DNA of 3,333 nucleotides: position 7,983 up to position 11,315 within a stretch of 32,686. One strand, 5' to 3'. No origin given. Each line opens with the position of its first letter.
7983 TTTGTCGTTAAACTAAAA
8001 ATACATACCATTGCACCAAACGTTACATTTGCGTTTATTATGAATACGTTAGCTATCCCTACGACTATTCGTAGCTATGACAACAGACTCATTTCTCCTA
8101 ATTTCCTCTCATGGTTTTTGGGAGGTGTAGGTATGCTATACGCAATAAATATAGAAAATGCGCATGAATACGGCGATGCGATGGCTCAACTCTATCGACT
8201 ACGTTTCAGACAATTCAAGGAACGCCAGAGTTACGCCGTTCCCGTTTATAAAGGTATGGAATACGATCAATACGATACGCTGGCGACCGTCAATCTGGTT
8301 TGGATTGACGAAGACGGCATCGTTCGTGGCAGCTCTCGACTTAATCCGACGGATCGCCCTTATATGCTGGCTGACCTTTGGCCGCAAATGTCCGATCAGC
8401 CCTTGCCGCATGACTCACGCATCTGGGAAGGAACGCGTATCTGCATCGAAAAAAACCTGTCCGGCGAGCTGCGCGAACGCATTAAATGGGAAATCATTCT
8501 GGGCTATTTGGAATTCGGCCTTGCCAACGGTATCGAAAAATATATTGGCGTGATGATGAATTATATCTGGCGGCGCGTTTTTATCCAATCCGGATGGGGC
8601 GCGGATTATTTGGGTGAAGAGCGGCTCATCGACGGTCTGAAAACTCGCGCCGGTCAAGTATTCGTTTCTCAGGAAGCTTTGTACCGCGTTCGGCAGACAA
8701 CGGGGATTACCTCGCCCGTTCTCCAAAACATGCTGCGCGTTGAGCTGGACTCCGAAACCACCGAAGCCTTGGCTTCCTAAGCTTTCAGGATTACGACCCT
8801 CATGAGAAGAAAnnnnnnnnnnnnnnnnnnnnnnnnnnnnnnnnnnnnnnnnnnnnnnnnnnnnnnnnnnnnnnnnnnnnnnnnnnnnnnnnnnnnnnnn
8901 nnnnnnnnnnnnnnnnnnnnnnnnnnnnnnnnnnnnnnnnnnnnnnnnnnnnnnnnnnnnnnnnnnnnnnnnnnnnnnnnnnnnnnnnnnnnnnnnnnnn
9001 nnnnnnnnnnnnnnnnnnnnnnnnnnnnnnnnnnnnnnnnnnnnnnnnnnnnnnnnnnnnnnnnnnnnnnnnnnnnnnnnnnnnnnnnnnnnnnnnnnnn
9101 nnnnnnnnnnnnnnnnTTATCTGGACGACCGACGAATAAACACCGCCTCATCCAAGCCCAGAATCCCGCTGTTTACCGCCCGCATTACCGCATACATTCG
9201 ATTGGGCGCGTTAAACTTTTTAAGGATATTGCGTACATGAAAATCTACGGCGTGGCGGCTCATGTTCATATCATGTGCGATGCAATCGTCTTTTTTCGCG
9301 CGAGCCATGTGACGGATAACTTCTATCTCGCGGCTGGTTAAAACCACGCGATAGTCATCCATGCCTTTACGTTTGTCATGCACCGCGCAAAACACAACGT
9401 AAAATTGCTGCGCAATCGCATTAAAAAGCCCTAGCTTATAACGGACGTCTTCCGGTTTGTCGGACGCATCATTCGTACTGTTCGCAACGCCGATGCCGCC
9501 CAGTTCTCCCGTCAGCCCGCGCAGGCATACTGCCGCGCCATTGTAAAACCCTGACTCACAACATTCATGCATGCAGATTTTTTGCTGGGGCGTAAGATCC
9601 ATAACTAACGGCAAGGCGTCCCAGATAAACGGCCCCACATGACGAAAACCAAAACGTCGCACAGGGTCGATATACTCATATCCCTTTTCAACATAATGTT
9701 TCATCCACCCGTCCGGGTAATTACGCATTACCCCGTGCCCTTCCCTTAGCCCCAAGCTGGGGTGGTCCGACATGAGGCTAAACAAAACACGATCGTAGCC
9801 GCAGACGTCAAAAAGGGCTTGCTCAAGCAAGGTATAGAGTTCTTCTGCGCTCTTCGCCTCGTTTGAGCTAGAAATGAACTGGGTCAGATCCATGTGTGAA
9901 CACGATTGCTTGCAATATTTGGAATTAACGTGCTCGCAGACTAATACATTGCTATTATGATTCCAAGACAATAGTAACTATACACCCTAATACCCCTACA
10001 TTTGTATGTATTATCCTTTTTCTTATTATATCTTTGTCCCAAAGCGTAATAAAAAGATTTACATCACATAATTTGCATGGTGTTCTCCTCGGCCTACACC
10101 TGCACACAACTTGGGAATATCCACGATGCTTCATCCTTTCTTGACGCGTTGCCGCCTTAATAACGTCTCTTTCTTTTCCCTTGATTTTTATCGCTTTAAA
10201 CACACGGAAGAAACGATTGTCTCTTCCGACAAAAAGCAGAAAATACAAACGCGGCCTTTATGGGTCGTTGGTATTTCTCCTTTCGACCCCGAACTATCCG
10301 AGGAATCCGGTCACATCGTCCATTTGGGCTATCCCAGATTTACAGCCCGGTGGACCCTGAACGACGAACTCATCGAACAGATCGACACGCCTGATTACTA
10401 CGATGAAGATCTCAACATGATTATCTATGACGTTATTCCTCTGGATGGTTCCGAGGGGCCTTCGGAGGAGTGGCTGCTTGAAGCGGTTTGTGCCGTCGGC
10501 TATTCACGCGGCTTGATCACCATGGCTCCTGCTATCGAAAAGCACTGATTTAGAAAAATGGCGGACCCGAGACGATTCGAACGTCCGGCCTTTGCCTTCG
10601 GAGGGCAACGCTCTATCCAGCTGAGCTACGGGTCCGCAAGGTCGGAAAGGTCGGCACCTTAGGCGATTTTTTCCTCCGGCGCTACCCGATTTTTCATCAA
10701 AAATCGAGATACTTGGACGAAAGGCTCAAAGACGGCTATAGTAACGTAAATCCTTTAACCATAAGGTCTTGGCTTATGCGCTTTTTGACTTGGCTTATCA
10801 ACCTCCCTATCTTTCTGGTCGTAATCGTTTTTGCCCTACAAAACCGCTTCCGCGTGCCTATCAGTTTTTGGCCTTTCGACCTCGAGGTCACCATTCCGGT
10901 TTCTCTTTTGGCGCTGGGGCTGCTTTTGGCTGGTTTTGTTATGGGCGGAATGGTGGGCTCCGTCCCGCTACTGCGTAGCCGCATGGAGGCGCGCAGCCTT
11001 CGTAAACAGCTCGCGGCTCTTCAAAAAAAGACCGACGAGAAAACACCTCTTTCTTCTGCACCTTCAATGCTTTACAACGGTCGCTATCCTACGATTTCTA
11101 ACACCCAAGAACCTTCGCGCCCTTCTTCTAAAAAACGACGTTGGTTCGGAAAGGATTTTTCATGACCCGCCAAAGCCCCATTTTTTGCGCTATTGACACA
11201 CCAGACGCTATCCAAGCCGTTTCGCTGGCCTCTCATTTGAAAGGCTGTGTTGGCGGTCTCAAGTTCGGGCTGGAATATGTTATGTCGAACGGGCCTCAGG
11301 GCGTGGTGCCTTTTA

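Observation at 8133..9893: AHL quorum-sensing locus with a ribbon-helix-helix (RHH_4-like) gene between the synthase and a convergent receptor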

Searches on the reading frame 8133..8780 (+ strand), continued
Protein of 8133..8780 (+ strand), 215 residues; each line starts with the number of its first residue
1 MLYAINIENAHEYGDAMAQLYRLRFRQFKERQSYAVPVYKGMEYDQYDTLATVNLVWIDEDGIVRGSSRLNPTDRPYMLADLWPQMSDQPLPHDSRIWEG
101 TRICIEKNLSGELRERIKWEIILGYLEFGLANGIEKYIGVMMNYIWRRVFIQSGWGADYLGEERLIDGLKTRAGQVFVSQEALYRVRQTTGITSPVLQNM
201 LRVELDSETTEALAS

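Call 35: get_annotated_region(hit=H38, flank=3000)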
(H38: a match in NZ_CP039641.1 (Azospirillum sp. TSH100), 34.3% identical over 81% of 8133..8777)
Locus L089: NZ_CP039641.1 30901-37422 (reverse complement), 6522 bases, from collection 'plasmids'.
description: Azospirillum sp. TSH100 plasmid p2, complete sequence
organism: Azospirillum sp. TSH100 (NCBI taxid 652764)
taxonomy: Bacteria; Pseudomonadota; Alphaproteobacteria; Rhodospirillales; Azospirillaceae; Azospirillum; Azospirillum sp. TSH100
host: -; source: soil,soil; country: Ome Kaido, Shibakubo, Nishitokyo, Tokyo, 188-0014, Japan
typing (MOB-suite, as given by PLSDB): non-mobilizable
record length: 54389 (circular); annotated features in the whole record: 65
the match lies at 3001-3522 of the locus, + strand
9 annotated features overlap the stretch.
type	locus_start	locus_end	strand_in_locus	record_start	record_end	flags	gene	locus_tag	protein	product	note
CDS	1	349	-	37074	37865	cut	-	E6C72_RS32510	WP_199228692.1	Bro-N domain-containing protein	-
CDS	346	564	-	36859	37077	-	-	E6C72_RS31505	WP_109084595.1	hypothetical protein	-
CDS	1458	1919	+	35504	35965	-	-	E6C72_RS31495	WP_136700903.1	helix-turn-helix transcriptional regulator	-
CDS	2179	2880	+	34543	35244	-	-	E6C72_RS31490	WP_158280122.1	autoinducer binding domain-containing protein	-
CDS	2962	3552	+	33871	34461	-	-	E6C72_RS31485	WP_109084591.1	acyl-homoserine-lactone synthase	-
CDS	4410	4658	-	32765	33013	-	-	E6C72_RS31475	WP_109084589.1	hypothetical protein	-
CDS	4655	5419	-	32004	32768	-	-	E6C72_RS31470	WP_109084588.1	lysozyme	-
CDS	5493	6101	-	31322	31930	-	-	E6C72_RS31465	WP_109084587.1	hypothetical protein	-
CDS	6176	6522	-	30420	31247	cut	-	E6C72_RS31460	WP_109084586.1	hypothetical protein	-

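Call 36: find_related_loci(query=A1, collection=metagenome_contigs, flank=3000)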
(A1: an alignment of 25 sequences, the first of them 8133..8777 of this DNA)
Query A1 (215 aa) in metagenome_contigs; peptide patterns used: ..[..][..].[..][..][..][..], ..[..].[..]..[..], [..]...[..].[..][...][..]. (x = any residue, [..] = any of these).
600 stretches matched a pattern (row limit reached: there are more); 484 encode a relative of the query (tblastn E <= 1e-3); the best 80 are kept; 80 distinct loci.
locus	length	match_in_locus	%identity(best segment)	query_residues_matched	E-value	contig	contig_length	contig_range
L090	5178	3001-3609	76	1-203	5e-107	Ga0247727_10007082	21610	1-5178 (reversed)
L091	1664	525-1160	71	1-212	9e-110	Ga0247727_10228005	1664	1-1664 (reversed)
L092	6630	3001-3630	73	1-210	2e-101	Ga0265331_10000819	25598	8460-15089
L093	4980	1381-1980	63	1-199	6e-84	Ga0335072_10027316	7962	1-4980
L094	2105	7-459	69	62-215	2e-69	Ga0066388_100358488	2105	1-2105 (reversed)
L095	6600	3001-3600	50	1-197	1e-60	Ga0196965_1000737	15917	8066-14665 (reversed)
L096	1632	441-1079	44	1-215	3e-60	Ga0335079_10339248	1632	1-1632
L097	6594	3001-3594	47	1-197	2e-58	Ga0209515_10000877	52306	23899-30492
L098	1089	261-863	49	1-198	2e-61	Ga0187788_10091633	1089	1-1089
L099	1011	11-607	47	1-199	5e-61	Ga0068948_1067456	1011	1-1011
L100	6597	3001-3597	48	1-198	2e-57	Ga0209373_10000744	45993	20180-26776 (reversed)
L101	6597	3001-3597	46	1-197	1e-56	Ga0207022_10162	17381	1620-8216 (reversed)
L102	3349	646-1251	47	1-200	3e-56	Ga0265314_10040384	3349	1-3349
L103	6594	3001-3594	44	1-197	3e-56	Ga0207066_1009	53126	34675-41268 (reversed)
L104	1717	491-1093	47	1-198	1e-57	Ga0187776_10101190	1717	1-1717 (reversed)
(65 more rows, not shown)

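Call 54: find_encoding_contigs(protein=P0003, flank=4000, max_places=2)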
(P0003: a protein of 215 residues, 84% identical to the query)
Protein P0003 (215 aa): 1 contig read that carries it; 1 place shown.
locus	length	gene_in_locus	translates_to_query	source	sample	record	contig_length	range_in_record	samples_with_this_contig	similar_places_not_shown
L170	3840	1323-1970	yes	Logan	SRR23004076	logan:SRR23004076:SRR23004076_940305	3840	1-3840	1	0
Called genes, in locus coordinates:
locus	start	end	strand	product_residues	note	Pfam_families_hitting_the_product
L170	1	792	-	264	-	?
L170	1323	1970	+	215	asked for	PF00765:Autoind_synth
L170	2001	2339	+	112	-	PF13467:RHH_4 (weak)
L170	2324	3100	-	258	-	PF03472:Autoind_bind, PF00196:GerE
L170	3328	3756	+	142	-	-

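Call 84: search_protein_families(library=pfam, proteins=[L170:3328-3753:+, L001:5894-6304:+, L002:5757-6164:+, L008:6021-6530:+, L092:5010-5570:+, L001:4657-4887:+, L170:2001-2336:+, L008:4722-5096:+, L092:3750-4163:+], max_evalue=0.1)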
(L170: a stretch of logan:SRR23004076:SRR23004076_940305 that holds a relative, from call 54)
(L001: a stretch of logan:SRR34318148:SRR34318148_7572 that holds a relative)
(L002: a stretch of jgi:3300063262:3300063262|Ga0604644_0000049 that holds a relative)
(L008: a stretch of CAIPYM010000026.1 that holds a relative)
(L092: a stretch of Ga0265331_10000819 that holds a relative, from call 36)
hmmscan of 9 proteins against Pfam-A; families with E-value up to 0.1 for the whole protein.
L170:3328-3753:+ (142 aa): 0 families

L001:5894-6304:+ (137 aa): 0 families

L002:5757-6164:+ (136 aa): 0 families

L008:6021-6530:+ (170 aa): 0 families

L092:5010-5570:+ (187 aa): 0 families

L001:4657-4887:+ (77 aa): 3 families
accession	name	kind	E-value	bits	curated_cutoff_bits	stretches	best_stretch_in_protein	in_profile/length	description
PF13467.12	RHH_4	-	6.7e-05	23.3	25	1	27-74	15-64/67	Ribbon-helix-helix domain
PF04446.17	Thg1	-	0.043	14.2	29.2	1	42-74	22-54/130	tRNAHis guanylyltransferase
PF03298.18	Stanniocalcin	-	0.059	13.2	23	1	4-62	139-198/200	Stanniocalcin family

L170:2001-2336:+ (112 aa): 1 family
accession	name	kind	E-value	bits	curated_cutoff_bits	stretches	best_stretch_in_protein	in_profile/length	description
PF13467.12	RHH_4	-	2.7e-07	31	25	1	9-69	4-66/67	Ribbon-helix-helix domain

L008:4722-5096:+ (125 aa): 1 family
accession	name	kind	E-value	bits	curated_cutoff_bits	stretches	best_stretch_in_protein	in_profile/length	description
PF13467.12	RHH_4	-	1.1e-16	61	25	1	33-95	2-66/67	Ribbon-helix-helix domain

L092:3750-4163:+ (138 aa): 1 family
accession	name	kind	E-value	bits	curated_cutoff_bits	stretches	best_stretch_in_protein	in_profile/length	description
PF13467.12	RHH_4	-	9e-22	77.3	25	1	19-82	2-67/67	Ribbon-helix-helix domain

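Call 94: search_dna_similar(query=L066:4700-5119:+, collection=plasmids, mode=protein, max_evalue=1e-8, max_rows=60)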
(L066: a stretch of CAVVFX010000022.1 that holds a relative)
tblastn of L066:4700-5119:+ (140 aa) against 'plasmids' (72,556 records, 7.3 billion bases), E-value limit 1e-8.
Records with a match: 13; places in all: 16; records where one place covers at least 80% of the query: 0.
Best place of each record, by identity: <60% 13.
By first word of the organism name: Azospirillum 12; Indioceanicola 1.
By predicted mobility (MOB-suite, as given by PLSDB): non-mobilizable 11; mobilizable 2.
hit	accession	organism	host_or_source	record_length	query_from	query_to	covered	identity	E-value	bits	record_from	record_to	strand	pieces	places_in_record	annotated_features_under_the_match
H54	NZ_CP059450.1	Azospirillum brasilense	Prokaryotes,soil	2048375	22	103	59%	45.3%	2e-14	76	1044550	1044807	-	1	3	none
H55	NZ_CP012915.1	Azospirillum brasilense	Digitaria eriantha,microbe,root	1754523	10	103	67%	39.2%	3e-13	72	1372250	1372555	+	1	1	none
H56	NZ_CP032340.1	Azospirillum brasilense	soil sample,Agricultural field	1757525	10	103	67%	39.2%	3e-13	72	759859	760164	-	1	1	none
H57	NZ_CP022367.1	Azospirillum sp. TSH58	single cell,paddy soils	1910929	8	103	69%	37.5%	9e-13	71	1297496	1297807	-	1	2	record has no annotation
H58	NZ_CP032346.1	Azospirillum brasilense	soil sample,Agricultural field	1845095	8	103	69%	37.5%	1e-12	71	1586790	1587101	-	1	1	record has no annotation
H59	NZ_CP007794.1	Azospirillum argentinense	Triticum aestivum L.,Root,wheat ...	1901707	8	103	69%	37.5%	2e-12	70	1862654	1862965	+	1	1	record has no annotation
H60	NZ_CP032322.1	Azospirillum argentinense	soil sample,Agricultural field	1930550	8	103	69%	37.5%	7e-12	68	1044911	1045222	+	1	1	record has no annotation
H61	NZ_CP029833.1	Azospirillum ramasamyi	single cell,Cow dung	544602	20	103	60%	42.4%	4e-13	72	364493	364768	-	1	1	ribbon-helix-helix domain-containing protein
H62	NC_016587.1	Azospirillum lipoferum 4B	-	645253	20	103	60%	41.3%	5e-14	74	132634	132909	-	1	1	ribbon-helix-helix domain-containing protein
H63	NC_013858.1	Azospirillum sp. B510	-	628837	20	103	60%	40.2%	9e-12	68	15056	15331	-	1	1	ribbon-helix-helix domain-containing protein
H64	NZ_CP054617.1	Azospirillum oryzae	cell culture,soil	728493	20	103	60%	39.8%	5e-13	72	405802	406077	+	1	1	ribbon-helix-helix domain-containing protein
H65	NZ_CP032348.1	Azospirillum brasilense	soil sample,Agricultural field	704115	17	90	53%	43.4%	4e-9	61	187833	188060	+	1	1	ribbon-helix-helix domain-containing protein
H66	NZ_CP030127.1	Indioceanicola profundi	sediment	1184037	22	87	47%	42.4%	1e-9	62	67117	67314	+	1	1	none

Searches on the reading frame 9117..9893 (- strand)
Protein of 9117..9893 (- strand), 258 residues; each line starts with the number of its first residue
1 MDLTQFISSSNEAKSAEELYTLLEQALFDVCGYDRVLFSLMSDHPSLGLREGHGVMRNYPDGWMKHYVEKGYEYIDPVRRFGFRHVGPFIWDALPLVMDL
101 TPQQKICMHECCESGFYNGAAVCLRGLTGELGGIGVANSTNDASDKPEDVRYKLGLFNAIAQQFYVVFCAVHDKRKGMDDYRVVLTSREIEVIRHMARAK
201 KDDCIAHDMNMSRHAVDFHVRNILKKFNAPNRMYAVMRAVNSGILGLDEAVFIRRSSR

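Call 3: search_protein_families(library=pfam, proteins=[window:9117-9893:-], max_evalue=1)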
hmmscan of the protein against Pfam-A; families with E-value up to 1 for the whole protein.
window:9117-9893:- (258 aa): 3 families
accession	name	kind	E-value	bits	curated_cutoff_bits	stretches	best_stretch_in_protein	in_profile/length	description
PF03472.21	Autoind_bind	-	6.8e-23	81.3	23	1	17-162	3-143/149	Autoinducer binding domain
PF00196.25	GerE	-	3.9e-12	46.1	23.5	1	184-239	2-57/57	Bacterial regulatory proteins, luxR family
PF04967.18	HTH_10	-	0.18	12.1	23.1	0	201-226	25-50/53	HTH DNA binding domain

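Call 4: search_protein_families(library=ncbifam, proteins=[window:9117-9893:-], max_evalue=1)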
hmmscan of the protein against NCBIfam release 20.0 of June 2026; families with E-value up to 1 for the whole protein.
window:9117-9893:- (258 aa): 21 families
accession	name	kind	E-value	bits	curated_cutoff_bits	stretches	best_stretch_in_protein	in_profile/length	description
NF007561.1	PRK10188.1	equivalog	7e-18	64.8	350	1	11-244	18-239/240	quorum-sensing transcriptional regulator SdiA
TIGR03541.1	reg_near_HchA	equivalog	3.5e-11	43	215.6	1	4-243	5-230/232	PA1136 family autoinducer-binding transcriptional regulator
NF047785.1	respo_reg_MadR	equivalog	3.4e-10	39.6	300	1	180-244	144-208/209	MadR family response regulator transcription factor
NF052366.1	photon_PedR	equivalog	3.7e-10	39.8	120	1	184-249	2-67/74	photosynthetic electron transport-dependent transcriptional regulator PedR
TIGR03020.2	EpsA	equivalog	5.6e-09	36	170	1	172-240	176-246/247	XrtB/PEP-CTERM-associated transcriptional regulator EpsA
NF007708.0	PRK10403.1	equivalog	4.1e-08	32.9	343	1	178-237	147-206/215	nitrate/nitrite response regulator protein NarP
NF007935.0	PRK10651.1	equivalog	9.4e-07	28.2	250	1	168-239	139-210/216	two-component system response regulator NarL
NF052445.1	RespRegMctR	equivalog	4.9e-05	22.8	300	1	182-229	142-189/205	two-component system response regulator MctR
NF041232.1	BagY_FevT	exception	0.00016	20.7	700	1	185-232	297-344/367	LuxR family transcriptional regulator BagY/FevT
NF011896.0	PRK15369.1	equivalog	0.0002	21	242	1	171-231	136-196/211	two component system response regulator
NF007505.1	PRK10100.1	equivalog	0.00028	20.6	250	1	180-239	140-199/204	biofilm master transcriptional regulator CsgD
NF010444.1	PRK13870.1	equivalog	0.0015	18.1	250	1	48-228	41-217/234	autoinducer-binding transcriptional regulator TraR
NF047402.1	TransRegVisN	equivalog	0.0018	17.6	250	1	173-242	174-243/246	transcriptional regulator VisN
NF003420.0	PRK04841.1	equivalog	0.0039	15.2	537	1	184-239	838-893/903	HTH-type transcriptional regulator MalT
NF007403.0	PRK09935.1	equivalog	0.0071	16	271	1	133-228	100-193/210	fimbria biosynthesis transcriptional regulator FimZ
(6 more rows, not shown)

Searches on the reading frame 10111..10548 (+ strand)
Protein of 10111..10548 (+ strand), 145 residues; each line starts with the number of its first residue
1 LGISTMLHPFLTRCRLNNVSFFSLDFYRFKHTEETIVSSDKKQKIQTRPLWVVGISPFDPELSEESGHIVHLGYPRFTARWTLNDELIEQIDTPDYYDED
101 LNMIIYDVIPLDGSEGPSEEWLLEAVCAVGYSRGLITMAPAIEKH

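Call 3: search_protein_families(library=pfam, proteins=[window:10111-10548:+], max_evalue=1)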
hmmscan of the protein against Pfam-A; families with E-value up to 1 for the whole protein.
window:10111-10548:+ (145 aa): 0 families

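Call 4: search_protein_families(library=ncbifam, proteins=[window:10111-10548:+], max_evalue=1)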
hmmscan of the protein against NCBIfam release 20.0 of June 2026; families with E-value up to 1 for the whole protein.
window:10111-10548:+ (145 aa): 1 family
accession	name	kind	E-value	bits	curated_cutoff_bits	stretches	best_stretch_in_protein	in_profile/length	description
NF008003.0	PRK10729.1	equivalog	0.094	12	248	1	20-63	27-70/210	ADP-ribose diphosphatase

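Call 69: search_protein_families(library=padloc, proteins=[window:10111-10548:+], max_evalue=1)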
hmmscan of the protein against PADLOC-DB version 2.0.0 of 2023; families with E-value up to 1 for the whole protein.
window:10111-10548:+ (145 aa): 0 families

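Call 88: predict_structure(protein=window:10126-10545:+)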
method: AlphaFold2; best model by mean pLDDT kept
length: 140 residues; sequences in the alignment: 1
mean_pLDDT: 40.1   pTM: 0.30
mean pLDDT of the five models: 40.1, 39.2, 38.6, 34.5, 33.8
residues with pLDDT >= 90: 0; 70-90: 0; 50-70: 19; < 50: 121
segments of 3 or more residues with pLDDT < 50: 1-103, 126-140
pLDDT, mean of each block of 10 residues (from residue 1): 40 36 34 28 41 38 36 43 38 39 50 57 50 30
secondary structure, 60 per line:
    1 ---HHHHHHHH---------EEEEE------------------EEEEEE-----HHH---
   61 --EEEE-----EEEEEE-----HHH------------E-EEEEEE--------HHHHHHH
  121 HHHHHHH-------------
elements in order: H4-11 E21-25 E44-49 E63-66 E72-77 E100-105 H114-127

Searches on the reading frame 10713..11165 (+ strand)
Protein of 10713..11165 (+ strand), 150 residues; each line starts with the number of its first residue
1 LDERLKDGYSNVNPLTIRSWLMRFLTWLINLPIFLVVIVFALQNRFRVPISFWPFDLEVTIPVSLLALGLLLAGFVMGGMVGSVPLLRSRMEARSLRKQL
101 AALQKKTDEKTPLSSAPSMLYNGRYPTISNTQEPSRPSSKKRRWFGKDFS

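Call 3: search_protein_families(library=pfam, proteins=[window:10713-11165:+], max_evalue=1)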
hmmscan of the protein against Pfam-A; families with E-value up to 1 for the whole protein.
window:10713-11165:+ (150 aa): 2 families
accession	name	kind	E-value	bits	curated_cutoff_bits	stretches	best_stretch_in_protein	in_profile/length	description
PF06305.16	LapA_dom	-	4.9e-13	49.2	28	1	43-106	1-62/64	Lipopolysaccharide assembly protein A domain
PF07219.19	HemY_N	-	0.12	12.9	31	1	48-86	3-41/107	HemY protein N-terminus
